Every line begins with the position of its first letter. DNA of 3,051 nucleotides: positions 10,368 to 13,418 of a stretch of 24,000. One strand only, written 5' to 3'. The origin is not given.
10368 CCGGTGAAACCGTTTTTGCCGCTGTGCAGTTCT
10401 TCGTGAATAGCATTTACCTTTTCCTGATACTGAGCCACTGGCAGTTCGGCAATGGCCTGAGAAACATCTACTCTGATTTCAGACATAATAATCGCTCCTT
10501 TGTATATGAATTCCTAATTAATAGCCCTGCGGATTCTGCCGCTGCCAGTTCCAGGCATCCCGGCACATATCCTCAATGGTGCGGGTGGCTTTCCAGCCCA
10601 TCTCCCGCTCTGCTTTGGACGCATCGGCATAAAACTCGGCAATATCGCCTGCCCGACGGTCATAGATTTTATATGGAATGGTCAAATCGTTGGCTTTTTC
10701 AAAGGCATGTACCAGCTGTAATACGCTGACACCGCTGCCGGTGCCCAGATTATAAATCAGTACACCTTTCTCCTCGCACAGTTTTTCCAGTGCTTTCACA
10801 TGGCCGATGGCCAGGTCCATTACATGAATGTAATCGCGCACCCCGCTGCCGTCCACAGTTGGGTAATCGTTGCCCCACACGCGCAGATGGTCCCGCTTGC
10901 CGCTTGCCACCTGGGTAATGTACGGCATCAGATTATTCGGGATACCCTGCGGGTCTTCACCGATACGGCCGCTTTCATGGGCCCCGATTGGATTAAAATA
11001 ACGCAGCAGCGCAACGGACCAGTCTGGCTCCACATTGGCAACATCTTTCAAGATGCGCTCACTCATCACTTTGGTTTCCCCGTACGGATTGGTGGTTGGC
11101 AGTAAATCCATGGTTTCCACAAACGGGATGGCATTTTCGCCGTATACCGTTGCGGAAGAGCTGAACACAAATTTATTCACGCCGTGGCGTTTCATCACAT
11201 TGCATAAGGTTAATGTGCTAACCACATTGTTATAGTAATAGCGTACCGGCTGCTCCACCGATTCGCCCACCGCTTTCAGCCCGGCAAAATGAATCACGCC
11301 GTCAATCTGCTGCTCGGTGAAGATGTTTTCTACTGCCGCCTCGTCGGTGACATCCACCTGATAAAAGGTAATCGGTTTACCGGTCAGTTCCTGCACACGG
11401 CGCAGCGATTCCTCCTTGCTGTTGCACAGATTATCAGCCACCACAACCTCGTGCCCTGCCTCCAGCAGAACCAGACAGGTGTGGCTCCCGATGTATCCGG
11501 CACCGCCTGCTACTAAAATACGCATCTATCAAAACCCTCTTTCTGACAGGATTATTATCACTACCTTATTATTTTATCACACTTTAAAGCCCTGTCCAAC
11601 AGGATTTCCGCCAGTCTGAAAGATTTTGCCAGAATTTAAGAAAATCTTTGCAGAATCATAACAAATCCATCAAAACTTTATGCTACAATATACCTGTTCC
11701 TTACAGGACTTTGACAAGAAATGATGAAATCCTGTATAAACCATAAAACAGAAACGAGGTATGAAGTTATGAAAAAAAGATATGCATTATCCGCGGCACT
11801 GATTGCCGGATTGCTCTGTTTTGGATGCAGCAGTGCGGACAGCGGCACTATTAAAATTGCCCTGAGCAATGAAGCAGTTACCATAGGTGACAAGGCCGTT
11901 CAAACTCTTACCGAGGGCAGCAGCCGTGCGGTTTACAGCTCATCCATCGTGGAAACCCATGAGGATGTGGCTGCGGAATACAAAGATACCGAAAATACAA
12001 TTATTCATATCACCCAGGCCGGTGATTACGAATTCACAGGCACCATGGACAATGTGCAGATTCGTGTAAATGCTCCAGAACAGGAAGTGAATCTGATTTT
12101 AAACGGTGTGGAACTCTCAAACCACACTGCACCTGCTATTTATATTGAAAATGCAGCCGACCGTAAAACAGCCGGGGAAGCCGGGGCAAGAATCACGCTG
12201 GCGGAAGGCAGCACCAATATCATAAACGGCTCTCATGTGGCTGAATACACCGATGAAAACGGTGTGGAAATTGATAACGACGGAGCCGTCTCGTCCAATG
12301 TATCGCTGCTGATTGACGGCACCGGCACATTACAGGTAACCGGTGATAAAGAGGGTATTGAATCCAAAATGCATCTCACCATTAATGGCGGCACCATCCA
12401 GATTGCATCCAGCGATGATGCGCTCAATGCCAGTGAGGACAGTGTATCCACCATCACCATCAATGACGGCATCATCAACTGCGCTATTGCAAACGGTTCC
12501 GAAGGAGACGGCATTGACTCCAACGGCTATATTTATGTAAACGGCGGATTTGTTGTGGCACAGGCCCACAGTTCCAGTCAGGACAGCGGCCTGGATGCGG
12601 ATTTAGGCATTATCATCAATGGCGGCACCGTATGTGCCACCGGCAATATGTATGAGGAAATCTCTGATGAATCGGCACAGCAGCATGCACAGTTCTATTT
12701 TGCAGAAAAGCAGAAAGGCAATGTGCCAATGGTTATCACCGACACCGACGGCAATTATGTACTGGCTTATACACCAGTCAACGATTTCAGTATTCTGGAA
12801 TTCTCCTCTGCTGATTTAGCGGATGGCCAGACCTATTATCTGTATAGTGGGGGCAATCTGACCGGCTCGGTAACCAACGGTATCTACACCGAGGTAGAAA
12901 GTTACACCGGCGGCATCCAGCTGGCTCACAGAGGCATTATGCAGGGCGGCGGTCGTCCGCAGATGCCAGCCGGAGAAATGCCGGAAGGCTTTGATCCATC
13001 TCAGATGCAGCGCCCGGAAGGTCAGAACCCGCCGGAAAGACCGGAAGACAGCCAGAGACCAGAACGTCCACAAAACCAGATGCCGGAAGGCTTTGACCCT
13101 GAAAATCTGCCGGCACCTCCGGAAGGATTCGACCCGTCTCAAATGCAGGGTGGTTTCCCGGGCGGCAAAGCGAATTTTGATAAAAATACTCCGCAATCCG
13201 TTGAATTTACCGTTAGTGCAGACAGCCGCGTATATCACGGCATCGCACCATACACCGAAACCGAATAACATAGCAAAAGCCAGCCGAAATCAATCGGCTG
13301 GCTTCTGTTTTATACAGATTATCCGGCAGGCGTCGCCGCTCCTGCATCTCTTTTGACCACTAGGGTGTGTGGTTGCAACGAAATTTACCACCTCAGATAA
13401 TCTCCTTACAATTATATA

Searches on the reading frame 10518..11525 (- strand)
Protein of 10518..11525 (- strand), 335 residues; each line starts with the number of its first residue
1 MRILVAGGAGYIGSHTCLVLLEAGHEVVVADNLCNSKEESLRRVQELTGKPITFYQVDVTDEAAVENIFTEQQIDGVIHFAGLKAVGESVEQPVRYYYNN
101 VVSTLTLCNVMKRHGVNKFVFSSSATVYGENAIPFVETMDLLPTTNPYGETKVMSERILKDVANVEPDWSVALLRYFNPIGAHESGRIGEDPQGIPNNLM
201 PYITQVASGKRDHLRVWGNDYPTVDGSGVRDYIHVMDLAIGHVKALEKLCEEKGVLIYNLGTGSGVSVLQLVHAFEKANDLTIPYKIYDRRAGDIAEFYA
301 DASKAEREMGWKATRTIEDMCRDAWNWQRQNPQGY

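Call 16: search_protein_families(library=pfam, proteins=[window:10518-11525:-], max_evalue=0.001)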
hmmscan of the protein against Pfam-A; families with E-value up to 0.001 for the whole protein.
window:10518-11525:- (335 aa): 12 families
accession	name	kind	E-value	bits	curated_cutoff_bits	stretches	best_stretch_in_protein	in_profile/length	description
PF16363.11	GDP_Man_Dehyd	-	1e-58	199.8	27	1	4-323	1-331/332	GDP-mannose 4,6 dehydratase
PF01370.27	Epimerase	-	1e-58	199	20.9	1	3-261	1-240/240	NAD dependent epimerase/dehydratase family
PF01073.25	3Beta_HSD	-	2.4e-16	60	22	1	4-161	1-159/280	3-beta hydroxysteroid dehydrogenase/isomerase family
PF02719.21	Polysacc_synt_2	-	9.7e-15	54.9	20.2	1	3-182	1-174/293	Polysaccharide biosynthesis protein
PF04321.23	RmlD_sub_bind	-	3.6e-12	46.4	27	1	1-161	1-138/287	RmlD substrate binding domain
PF00106.31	adh_short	-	3.7e-09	36.8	26.6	1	3-91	3-95/195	short chain dehydrogenase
PF08659.16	KR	-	4.5e-09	36.9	22.6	1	3-129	3-142/180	KR domain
PF13460.12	NAD_binding_10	-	2.8e-08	34.3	27.2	1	7-160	1-132/184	NAD(P)H-binding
PF05368.20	NmrA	-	7e-07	29.6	27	1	2-124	4-107/298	NmrA-like family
PF13561.12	adh_short_C2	-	2.3e-06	27.8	27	1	12-86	8-84/236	Enoyl-(Acyl carrier protein) reductase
PF07993.18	NAD_binding_4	-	1.4e-05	24.8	20.1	1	71-163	86-192/258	Male sterility protein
PF03435.24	Sacchrp_dh_NADP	-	0.00075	20.3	25.1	0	8-81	5-76/129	Saccharopine dehydrogenase NADP binding domain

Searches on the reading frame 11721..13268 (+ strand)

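Call 16: search_protein_families(library=pfam, proteins=[window:11721-13268:+], max_evalue=0.001)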
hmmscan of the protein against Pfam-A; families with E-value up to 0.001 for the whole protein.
window:11721-13268:+ (515 aa): 1 family
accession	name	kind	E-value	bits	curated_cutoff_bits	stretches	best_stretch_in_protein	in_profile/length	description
PF14262.12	Cthe_2159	-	2e-32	112.9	25.8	1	92-315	2-208/262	Carbohydrate-binding domain-containing protein Cthe_2159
